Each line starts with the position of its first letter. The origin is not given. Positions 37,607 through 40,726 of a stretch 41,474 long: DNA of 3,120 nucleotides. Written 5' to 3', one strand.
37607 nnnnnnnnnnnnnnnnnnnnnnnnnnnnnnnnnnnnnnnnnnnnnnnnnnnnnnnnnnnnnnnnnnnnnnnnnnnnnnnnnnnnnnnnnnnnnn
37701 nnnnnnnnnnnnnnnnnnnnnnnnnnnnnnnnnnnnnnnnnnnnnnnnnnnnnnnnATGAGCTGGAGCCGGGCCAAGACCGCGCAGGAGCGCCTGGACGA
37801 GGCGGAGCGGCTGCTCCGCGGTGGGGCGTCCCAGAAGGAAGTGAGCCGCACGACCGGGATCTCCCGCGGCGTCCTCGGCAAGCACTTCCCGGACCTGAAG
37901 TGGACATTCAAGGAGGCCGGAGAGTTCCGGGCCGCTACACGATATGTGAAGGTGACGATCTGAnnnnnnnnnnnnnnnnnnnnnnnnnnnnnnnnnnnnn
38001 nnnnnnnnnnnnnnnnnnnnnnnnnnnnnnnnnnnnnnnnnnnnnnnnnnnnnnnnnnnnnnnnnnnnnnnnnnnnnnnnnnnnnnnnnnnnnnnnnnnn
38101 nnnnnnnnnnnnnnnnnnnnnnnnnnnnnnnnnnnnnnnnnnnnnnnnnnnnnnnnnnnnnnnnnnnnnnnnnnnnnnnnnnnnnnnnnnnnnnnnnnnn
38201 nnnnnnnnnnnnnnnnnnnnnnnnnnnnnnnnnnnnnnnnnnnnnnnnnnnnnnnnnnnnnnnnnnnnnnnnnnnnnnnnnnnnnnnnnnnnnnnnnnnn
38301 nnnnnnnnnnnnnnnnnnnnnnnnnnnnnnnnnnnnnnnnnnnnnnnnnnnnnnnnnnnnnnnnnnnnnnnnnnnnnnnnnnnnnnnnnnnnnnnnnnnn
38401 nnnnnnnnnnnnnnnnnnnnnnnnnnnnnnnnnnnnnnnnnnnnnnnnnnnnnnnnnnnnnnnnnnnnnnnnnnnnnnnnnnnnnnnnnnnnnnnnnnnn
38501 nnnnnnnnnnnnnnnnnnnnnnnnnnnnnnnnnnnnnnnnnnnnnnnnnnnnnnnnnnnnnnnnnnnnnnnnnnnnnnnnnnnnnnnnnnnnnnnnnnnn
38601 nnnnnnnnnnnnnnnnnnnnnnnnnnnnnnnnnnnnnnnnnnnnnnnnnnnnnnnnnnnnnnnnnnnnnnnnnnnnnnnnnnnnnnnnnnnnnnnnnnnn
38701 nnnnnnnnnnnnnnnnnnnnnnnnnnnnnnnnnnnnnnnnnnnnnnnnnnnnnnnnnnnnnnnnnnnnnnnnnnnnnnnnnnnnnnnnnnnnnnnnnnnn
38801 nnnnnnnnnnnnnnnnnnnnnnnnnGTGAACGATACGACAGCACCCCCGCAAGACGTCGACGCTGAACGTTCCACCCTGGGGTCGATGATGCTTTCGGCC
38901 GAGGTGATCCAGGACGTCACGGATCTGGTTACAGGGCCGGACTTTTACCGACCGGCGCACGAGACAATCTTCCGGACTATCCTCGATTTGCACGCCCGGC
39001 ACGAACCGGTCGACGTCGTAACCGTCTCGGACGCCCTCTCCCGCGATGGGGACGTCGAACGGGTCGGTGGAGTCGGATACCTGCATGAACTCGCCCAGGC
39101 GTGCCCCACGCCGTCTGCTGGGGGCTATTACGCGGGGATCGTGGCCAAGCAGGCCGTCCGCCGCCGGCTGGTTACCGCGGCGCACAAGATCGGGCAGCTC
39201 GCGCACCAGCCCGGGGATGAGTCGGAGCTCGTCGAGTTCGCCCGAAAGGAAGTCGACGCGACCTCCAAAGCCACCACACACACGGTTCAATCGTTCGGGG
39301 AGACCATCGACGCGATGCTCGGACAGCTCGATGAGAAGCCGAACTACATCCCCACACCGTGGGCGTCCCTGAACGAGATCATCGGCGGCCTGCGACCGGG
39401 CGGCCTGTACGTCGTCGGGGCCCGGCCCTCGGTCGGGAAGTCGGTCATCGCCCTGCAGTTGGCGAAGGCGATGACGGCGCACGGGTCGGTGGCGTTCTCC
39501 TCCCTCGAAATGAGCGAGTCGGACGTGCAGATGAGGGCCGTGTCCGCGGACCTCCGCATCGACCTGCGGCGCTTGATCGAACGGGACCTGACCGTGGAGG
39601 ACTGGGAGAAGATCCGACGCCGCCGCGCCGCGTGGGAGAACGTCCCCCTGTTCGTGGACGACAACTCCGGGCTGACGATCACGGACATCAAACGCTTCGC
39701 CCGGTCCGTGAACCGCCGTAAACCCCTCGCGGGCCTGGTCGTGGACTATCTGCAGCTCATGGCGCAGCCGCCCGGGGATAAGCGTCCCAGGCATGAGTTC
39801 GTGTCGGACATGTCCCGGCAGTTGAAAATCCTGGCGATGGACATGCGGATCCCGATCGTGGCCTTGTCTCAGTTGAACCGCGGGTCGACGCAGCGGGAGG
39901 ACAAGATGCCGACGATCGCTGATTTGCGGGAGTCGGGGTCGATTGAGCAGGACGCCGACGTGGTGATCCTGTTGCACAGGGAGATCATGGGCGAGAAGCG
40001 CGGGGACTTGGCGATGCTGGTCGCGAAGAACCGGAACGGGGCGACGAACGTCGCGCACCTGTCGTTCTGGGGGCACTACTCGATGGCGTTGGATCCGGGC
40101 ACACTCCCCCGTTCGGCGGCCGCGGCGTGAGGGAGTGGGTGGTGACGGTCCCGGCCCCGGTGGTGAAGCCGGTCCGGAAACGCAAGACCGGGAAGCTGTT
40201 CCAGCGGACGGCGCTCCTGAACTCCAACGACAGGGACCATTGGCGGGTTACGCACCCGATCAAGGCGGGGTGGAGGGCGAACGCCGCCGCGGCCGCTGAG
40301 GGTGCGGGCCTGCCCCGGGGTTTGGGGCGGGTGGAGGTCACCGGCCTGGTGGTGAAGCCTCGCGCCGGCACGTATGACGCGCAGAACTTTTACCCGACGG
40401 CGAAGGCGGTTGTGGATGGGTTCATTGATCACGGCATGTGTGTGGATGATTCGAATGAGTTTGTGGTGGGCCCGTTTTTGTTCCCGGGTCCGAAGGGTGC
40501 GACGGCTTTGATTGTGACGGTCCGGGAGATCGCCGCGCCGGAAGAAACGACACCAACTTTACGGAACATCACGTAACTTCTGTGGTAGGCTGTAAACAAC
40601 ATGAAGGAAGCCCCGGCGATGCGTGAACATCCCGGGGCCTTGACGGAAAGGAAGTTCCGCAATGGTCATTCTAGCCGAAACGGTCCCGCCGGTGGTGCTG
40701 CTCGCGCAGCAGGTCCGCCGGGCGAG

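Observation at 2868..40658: Near-palindromic 9-mer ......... and a CGGAAC half-site family confined to regulatory/intergenic DNA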

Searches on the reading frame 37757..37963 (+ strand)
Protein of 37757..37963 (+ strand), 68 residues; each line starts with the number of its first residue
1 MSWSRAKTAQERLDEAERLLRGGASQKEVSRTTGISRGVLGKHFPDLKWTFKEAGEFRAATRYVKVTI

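Call 48: search_protein_families(library=pfam, proteins=[window:37757-37963:+], max_evalue=0.05)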
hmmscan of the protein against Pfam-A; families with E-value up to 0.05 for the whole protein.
window:37757-37963:+ (68 aa): 1 family
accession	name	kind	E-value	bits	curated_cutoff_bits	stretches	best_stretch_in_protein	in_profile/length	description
PF18838.6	LPD23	-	0.00048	20.3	27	1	7-42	10-45/58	Large polyvalent protein associated domain 23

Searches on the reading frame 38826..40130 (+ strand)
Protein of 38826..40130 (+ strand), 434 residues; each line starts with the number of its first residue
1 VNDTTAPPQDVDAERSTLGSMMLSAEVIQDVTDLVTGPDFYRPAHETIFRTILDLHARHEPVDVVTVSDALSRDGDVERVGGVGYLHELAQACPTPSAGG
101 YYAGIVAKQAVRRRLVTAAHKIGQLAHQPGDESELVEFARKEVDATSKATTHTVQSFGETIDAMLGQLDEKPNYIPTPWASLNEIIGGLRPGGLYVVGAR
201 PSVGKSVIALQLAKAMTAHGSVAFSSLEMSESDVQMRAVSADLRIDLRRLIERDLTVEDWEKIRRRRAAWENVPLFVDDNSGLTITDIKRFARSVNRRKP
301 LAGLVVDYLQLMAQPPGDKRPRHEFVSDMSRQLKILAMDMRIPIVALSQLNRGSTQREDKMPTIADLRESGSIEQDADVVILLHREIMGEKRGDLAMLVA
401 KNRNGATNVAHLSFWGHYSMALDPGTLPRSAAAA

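Call 29: search_protein_families(library=pfam, proteins=[window:38826-40130:+], max_evalue=0.01)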
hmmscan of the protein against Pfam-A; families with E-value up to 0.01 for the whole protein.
window:38826-40130:+ (434 aa): 5 families
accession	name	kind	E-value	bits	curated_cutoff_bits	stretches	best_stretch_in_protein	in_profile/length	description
PF03796.21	DnaB_C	-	2.8e-72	243.6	27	1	175-419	2-251/255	DnaB-like helicase C terminal domain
PF00772.26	DnaB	-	1.4e-29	102.6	23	1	7-107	2-102/103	DnaB-like helicase N terminal domain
PF13481.12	AAA_25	-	2.4e-09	37.5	27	1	176-315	16-158/195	AAA domain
PF20307.4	divDNAB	-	0.00017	20.8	26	1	145-216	28-101/356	Divergent DnaB-like ATPase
PF19585.4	DUF6092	-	0.0075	17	28.7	0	114-168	28-82/86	Family of unknown function (DUF6092)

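Call 31: find_related_loci(query=window:38826-40130:+, collection=viral_contigs, flank=10000)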
Query window:38826-40130:+ (434 aa) in viral_contigs; peptide patterns used: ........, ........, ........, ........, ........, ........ (x = any residue, [..] = any of these).
25 stretches matched a pattern; 21 encode a relative of the query (tblastn E <= 1e-3); 21 distinct loci.
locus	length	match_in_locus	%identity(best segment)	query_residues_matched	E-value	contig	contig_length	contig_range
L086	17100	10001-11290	89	1-430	0e+0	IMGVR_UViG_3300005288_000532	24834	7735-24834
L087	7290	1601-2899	88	1-434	0e+0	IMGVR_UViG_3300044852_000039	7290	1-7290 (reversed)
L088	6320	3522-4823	87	1-434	0e+0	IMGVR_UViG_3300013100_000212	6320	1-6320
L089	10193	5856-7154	84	1-433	0e+0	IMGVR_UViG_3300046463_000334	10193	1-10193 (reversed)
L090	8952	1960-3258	84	1-433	0e+0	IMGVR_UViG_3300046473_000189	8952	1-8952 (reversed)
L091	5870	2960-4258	84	1-433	0e+0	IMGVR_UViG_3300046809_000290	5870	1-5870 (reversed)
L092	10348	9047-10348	82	1-434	0e+0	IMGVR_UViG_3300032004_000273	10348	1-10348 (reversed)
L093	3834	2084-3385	81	1-434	0e+0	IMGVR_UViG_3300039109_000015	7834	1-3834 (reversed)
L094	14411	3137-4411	80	1-425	0e+0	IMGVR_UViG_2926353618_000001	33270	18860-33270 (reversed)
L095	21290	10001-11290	76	1-430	0e+0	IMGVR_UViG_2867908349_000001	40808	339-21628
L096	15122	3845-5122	70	1-426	0e+0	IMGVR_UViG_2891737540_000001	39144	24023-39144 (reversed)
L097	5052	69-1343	70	7-431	0e+0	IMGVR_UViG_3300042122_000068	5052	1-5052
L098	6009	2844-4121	69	4-429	0e+0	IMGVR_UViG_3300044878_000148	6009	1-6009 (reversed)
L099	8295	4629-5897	69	7-429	0e+0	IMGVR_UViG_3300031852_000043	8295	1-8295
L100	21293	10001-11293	69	2-431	0e+0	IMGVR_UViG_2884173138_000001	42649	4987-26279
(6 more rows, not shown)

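Call 35: find_related_loci(query=window:38826-40130:+, collection=genome_contigs, flank=10000)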
Query window:38826-40130:+ (434 aa) in genome_contigs; peptide patterns used: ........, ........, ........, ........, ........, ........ (x = any residue, [..] = any of these).
130 stretches matched a pattern; 6 encode a relative of the query (tblastn E <= 1e-3); 6 distinct loci.
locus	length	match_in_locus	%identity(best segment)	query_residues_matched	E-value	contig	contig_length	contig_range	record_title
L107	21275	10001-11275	80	1-425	0e+0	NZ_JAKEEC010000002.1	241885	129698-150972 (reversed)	Arthrobacter alkaliphilus strain ZX_2022a Scaffold2, whole genome shotgun sequence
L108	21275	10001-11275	80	1-425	0e+0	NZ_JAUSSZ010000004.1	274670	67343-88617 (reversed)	Arthrobacter bambusae strain DS999 Ga0466913_04, whole genome shotgun sequence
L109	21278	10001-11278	70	1-426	0e+0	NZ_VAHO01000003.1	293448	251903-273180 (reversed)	Pseudarthrobacter sp. NamE5 GHIKLHBA_3, whole genome shotgun sequence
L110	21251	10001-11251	69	7-423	0e+0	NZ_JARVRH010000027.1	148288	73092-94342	Arthrobacter sp. efr-133-TYG-118 NODE_14_length_148288_cov_26.945586, whole genome shotgun sequence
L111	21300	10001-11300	75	1-430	2e-121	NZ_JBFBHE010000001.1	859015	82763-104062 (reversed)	Paenarthrobacter sp. NPDC089307 NPDC089307_175_C11.ctg-0001, whole genome shotgun sequence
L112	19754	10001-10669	44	206-423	2e-49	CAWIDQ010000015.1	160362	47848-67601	MAG: uncultured Actinomycetota bacterium isolate MFD09567.bin.2.88 genome assembly, contig: contig_18841, whole genome s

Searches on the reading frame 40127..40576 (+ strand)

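Call 29: search_protein_families(library=pfam, proteins=[window:40127-40576:+], max_evalue=0.01)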
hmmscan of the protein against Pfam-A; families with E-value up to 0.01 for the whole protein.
window:40127-40576:+ (149 aa): 0 families

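Call 30: search_protein_families(library=phrogs, proteins=[window:40127-40576:+], max_evalue=0.001)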
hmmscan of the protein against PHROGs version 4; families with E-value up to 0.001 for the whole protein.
window:40127-40576:+ (149 aa): 2 families
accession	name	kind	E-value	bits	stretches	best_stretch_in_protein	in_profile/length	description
phrog_34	-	DNA, RNA and nucleotide metabolism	1.9e-12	48.4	1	25-140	81-201/259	RusA-like Holliday junction resolvase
phrog_9203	-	DNA, RNA and nucleotide metabolism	5.3e-10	40.6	1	31-116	64-148/169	RusA-like Holliday junction resolvase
